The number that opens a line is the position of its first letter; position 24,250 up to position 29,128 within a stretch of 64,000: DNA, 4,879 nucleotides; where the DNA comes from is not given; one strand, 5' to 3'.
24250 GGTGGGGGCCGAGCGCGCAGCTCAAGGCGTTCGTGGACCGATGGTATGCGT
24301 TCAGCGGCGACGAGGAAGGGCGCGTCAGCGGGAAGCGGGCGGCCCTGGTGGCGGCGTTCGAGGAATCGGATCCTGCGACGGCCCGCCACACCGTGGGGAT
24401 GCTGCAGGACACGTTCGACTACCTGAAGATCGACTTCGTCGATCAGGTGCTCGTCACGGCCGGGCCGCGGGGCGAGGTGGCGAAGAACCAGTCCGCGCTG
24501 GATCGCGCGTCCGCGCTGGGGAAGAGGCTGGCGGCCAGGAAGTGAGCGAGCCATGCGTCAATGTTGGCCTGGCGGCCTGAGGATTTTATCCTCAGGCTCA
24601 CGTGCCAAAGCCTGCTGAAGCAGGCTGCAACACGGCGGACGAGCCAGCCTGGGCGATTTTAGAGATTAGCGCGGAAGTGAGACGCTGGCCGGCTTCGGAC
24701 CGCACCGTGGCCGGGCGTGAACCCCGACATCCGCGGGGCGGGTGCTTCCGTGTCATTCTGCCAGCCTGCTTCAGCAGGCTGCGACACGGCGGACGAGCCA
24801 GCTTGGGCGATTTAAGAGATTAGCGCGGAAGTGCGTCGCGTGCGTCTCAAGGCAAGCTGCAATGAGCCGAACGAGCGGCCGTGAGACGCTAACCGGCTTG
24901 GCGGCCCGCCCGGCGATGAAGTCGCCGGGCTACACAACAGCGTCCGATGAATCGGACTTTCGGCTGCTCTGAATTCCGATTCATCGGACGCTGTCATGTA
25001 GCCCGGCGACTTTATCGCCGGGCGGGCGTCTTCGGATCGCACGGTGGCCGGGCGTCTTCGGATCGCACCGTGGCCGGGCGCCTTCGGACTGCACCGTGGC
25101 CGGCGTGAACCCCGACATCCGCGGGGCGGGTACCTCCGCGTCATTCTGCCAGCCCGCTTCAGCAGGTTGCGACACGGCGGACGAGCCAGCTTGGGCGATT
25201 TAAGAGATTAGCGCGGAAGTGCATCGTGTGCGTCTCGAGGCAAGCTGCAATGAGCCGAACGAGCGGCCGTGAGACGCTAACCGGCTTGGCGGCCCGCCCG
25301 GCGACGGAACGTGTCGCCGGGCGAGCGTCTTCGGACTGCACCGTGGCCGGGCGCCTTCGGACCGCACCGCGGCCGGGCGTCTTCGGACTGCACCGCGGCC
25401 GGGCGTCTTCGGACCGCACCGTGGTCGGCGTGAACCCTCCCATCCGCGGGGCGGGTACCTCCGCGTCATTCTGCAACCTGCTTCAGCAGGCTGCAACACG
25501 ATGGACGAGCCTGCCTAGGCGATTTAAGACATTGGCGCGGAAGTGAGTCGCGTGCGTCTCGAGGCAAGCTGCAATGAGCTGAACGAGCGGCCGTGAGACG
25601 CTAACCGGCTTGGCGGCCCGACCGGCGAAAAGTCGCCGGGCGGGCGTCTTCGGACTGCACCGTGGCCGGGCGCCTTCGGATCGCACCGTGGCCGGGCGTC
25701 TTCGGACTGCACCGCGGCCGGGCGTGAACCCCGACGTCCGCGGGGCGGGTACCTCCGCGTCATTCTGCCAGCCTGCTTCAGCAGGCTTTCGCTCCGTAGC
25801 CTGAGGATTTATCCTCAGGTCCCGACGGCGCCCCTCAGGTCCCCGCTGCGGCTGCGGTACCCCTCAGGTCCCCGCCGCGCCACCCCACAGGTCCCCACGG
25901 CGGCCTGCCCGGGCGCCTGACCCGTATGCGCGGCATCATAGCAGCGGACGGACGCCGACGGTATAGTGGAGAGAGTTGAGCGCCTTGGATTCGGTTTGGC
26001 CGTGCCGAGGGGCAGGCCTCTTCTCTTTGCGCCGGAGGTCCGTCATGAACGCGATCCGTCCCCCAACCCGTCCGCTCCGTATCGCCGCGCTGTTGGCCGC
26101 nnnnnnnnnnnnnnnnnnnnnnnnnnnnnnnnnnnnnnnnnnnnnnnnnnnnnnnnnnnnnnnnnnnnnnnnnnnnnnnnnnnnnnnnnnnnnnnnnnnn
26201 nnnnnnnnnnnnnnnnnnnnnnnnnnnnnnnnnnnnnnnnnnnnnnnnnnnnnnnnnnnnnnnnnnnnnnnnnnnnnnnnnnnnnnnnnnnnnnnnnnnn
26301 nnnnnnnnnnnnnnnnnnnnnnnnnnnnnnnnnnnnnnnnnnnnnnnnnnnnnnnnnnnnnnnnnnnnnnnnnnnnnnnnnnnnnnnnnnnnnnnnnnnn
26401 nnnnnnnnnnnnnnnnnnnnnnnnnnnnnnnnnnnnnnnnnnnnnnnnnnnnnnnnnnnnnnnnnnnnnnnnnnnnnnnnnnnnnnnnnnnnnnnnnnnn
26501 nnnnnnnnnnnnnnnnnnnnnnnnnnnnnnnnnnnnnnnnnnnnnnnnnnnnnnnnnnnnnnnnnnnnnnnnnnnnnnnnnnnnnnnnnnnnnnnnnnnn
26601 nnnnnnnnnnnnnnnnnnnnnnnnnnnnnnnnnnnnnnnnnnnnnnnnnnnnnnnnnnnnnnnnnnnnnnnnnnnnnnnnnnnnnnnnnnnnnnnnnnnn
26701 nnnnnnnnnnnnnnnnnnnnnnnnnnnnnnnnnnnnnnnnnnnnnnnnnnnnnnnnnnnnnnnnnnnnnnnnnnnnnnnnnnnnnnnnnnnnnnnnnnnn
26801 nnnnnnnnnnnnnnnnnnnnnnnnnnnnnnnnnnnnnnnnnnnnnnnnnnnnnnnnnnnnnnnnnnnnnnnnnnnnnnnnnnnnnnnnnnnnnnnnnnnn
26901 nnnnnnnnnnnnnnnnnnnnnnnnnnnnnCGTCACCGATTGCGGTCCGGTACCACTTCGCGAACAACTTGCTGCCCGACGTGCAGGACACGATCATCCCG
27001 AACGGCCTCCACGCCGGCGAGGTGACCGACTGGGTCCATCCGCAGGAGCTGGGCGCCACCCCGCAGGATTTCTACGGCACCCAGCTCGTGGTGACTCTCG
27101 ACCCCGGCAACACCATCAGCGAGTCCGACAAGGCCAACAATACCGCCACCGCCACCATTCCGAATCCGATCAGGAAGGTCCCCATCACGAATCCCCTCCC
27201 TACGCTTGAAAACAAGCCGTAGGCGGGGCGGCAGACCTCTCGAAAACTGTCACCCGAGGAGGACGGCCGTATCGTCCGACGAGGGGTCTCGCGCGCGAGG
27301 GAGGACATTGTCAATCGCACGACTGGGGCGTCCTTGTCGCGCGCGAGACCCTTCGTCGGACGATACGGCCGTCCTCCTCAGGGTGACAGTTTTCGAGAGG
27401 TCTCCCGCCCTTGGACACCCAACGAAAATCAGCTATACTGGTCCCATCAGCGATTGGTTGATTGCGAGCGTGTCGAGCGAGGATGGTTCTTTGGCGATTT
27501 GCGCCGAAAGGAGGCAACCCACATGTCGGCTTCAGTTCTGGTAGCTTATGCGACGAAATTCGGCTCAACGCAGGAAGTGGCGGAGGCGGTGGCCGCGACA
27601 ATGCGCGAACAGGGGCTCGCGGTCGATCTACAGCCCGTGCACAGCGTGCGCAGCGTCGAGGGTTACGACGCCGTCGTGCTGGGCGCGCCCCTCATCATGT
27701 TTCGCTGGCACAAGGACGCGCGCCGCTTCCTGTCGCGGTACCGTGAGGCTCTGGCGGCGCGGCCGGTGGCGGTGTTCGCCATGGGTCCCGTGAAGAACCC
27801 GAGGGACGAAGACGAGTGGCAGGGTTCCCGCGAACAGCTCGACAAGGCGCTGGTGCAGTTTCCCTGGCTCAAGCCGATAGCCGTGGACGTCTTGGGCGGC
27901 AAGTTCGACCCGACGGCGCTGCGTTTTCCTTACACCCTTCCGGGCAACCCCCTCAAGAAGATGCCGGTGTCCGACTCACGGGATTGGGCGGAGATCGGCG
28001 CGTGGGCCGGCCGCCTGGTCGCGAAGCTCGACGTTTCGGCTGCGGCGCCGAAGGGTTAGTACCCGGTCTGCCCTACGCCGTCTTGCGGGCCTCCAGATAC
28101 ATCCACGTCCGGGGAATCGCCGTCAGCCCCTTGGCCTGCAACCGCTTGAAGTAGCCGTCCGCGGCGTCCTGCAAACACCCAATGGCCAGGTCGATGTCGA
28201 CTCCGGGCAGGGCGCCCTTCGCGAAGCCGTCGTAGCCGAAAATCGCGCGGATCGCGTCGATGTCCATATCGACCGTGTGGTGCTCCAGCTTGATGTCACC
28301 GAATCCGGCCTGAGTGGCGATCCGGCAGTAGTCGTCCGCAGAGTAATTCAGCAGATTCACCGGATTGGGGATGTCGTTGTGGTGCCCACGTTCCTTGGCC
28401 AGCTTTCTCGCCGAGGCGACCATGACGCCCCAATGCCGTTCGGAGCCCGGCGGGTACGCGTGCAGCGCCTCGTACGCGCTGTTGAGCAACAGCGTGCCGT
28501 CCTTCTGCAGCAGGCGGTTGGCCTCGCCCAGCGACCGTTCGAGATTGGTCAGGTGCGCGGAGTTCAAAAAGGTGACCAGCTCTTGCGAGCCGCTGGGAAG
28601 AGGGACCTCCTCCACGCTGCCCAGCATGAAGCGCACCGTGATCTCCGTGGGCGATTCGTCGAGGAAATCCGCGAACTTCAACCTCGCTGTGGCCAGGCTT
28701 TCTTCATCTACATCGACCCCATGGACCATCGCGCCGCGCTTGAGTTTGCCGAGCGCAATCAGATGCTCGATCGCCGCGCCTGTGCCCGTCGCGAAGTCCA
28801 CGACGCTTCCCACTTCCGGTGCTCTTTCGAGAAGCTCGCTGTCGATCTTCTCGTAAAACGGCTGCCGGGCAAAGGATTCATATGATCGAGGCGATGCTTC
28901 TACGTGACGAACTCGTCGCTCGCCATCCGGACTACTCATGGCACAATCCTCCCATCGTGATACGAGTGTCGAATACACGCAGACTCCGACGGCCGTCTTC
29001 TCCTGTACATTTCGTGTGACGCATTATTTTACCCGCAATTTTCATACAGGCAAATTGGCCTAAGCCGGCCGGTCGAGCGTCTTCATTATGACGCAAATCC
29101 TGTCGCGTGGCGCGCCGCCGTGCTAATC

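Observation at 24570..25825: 1.27-kb satellite-like array of nested palindromes and tandem repeats bounded by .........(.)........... palindromes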

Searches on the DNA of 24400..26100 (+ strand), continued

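Call 109: search_with_rna_model(model_id=R1, sources=[L132, L134], filters=off, max_evalue=0.1, show_alignments=6)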
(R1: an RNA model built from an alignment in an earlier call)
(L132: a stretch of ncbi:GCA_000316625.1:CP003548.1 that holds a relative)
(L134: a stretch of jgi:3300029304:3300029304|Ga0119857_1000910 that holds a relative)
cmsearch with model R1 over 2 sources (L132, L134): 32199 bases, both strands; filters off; matches with E-value up to 0.1: 10.
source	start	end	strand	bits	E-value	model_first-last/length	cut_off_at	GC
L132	9884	9935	+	46.9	2.1e-10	1-53/53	no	0.48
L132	9692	9743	+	46.3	3e-10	1-53/53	no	0.5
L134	4236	4287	-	43.9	1.2e-09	1-53/53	no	0.56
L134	11719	11770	-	43.6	1.4e-09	1-53/53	no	0.58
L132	9601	9653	-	39.2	1.8e-08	1-53/53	no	0.47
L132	9793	9845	-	38.3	3e-08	1-53/53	no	0.49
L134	8082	8133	-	33.6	4.8e-07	1-53/53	no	0.56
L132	9910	9962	-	24.9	7.4e-05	1-53/53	no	0.38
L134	8300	8344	-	16.8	0.0083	1-53/53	no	0.51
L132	9856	9901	-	12.7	0.09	1-53/53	no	0.24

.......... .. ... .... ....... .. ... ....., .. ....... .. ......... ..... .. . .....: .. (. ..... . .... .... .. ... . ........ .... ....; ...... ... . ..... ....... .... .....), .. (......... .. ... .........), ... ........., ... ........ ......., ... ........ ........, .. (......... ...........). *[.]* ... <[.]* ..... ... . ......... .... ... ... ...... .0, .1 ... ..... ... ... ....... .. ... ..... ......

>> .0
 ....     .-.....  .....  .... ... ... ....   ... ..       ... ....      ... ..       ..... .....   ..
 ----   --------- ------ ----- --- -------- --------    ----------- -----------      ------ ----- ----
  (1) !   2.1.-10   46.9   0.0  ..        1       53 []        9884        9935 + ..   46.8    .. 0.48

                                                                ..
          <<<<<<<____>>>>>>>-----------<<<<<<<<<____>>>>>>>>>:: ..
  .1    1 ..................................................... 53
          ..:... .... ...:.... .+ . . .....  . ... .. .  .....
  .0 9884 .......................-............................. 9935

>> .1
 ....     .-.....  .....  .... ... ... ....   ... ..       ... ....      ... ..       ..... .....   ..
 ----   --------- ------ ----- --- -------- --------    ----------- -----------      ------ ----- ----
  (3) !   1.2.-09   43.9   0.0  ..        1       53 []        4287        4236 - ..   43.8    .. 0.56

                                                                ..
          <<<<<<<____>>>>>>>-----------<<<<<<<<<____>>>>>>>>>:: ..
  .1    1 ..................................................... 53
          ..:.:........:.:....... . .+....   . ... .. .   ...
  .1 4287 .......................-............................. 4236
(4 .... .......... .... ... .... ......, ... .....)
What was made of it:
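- On REP / REPIN (RAYT-associated): In L134, 4 copies lie within 12 kb (call 109).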

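Call 117: search_with_rna_model(model_id=R1, sources=[L003, L004, L005, L006, L007, L008, L009, L010, L011, L012, L013, L014, L015, L016, L017, L018, L019, L020, L021, L022, L023, L024, L025, L026, L027, L028, L029, L030, L031, L032, L033, L034, L035, L036, L037, L038, L039, L040, L041, L042, L043, L044, L045, L046, L047, L048, L049, L050, L051, L052, L053, L054, L055, L056, L057, L058, L059, L060, L061, L062, L063, L064, L065, L066, L067, L068, L069, L070, L071, L072, L073, L074, L075, L076, L077, L078, L079, L080, L081, L082, L083, L084, L085, L086], max_evalue=0.01)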
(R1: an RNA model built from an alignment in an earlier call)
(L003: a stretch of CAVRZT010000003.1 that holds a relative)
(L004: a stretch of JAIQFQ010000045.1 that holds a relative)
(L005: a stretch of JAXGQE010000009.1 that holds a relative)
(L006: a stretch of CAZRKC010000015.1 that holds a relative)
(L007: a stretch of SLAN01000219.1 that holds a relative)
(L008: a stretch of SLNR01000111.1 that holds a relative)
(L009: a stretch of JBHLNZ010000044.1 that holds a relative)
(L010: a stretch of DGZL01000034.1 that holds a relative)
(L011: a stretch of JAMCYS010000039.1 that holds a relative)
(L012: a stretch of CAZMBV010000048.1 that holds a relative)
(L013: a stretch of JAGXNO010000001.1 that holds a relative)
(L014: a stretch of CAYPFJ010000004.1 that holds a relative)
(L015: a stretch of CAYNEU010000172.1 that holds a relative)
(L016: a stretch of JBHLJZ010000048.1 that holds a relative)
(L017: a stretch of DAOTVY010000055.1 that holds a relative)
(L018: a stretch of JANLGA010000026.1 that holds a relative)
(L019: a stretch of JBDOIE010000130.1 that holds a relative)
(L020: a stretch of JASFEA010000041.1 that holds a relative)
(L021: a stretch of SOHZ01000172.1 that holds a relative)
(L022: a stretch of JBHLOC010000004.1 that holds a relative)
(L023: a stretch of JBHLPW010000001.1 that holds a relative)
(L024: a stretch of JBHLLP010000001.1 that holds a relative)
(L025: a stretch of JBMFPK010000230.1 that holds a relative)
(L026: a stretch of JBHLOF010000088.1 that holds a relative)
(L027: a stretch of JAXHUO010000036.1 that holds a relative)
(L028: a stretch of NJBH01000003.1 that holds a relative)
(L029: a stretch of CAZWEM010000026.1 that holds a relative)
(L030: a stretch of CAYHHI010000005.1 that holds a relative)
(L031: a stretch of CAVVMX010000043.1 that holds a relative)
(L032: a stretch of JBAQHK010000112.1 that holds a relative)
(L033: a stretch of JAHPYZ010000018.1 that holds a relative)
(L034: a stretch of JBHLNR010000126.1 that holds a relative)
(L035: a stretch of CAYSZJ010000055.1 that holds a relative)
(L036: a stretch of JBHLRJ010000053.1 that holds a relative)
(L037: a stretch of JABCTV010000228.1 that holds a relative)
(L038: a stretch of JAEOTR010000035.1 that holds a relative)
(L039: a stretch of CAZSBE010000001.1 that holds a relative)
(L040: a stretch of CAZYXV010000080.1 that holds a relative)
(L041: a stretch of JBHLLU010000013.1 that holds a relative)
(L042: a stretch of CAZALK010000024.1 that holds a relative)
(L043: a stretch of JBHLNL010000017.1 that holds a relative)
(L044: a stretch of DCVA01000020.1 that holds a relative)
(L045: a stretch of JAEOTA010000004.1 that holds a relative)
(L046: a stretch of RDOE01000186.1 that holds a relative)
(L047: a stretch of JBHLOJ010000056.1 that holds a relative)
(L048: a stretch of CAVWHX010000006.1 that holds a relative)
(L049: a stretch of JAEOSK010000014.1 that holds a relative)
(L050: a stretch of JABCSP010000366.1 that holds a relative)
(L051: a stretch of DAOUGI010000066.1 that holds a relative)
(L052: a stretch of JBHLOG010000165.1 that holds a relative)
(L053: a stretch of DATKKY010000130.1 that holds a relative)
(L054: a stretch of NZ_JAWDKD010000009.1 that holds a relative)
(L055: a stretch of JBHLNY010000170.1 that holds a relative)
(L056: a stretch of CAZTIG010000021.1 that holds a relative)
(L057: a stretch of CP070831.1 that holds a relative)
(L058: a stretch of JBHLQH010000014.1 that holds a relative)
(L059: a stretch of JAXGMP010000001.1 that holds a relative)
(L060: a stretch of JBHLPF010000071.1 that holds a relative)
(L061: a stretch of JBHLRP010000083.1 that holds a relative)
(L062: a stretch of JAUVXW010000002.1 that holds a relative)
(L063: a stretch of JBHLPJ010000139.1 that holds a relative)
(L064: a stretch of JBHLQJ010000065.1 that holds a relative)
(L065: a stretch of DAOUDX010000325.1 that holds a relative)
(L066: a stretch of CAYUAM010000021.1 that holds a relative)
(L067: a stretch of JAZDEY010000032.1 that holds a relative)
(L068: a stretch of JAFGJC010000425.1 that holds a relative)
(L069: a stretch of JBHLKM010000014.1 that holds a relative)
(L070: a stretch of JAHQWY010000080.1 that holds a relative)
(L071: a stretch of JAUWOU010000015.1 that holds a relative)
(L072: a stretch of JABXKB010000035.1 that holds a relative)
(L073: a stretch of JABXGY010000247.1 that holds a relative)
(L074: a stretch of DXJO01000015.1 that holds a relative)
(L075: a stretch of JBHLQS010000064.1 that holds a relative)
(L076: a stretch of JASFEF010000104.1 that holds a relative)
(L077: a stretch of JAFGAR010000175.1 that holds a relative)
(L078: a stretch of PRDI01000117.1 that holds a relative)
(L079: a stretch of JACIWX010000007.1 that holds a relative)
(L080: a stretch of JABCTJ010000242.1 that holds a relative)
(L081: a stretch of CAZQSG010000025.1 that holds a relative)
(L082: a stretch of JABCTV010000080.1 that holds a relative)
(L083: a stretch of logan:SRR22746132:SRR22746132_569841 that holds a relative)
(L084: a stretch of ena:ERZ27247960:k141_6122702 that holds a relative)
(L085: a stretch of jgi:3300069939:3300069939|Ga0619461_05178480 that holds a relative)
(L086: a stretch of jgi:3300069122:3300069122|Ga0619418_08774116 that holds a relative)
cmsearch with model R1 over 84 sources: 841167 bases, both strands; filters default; matches with E-value up to 0.01: 0.
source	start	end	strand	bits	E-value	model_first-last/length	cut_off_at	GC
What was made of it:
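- R1 gave 0 hits in 841 kb of unrelated loci (call 117).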

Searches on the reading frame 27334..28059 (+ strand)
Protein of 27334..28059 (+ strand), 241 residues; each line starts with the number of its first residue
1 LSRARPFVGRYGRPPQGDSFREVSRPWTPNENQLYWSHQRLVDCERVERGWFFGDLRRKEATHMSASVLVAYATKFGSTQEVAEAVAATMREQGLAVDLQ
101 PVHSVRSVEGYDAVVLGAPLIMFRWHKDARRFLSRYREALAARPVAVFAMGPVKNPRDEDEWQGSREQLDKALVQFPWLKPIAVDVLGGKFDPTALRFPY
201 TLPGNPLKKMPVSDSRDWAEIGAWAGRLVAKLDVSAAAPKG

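Call 11: search_protein_families(library=pfam, proteins=[window:27334-28059:+], max_evalue=0.01)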
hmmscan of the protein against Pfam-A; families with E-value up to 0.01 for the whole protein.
window:27334-28059:+ (241 aa): 3 families
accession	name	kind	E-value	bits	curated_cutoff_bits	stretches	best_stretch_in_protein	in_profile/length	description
PF12724.12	Flavodoxin_5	-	2.8e-21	76.8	27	1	69-198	1-125/145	Flavodoxin domain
PF00258.30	Flavodoxin_1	-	0.00018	22.1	25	1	70-119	1-54/143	Flavodoxin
PF12641.12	Flavodoxin_3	-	0.0052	17.1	27.5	1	69-118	1-48/160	Flavodoxin domain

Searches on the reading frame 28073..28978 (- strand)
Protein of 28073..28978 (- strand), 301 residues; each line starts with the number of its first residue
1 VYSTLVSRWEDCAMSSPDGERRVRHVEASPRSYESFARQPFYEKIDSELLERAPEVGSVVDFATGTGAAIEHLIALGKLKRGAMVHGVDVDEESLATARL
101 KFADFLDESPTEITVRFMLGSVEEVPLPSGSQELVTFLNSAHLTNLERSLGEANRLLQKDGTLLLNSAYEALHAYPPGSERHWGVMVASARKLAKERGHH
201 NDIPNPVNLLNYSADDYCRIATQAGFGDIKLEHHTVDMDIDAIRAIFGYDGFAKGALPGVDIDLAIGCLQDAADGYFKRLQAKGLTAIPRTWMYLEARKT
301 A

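Call 11: search_protein_families(library=pfam, proteins=[window:28073-28978:-], max_evalue=0.01)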
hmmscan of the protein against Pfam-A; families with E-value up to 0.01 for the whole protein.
window:28073-28978:- (301 aa): 6 families
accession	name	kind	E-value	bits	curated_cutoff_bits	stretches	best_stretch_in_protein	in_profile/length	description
PF08241.18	Methyltransf_11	-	2.2e-11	44.7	21.2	1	60-164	1-94/95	Methyltransferase domain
PF13649.12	Methyltransf_25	-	4.6e-11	43.7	27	1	59-161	1-97/97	Methyltransferase domain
PF13847.12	Methyltransf_31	-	5.6e-07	29.8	27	1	58-169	6-113/145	Methyltransferase domain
PF13489.12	Methyltransf_23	-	3.1e-06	27.5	27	1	43-227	10-160/164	Methyltransferase domain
PF08242.18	Methyltransf_12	-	6.3e-06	27.3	30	1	60-163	1-98/98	Methyltransferase domain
PF01209.24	Ubie_methyltran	-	0.0014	18.4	20.1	1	58-164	50-150/233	ubiE/COQ5 methyltransferase family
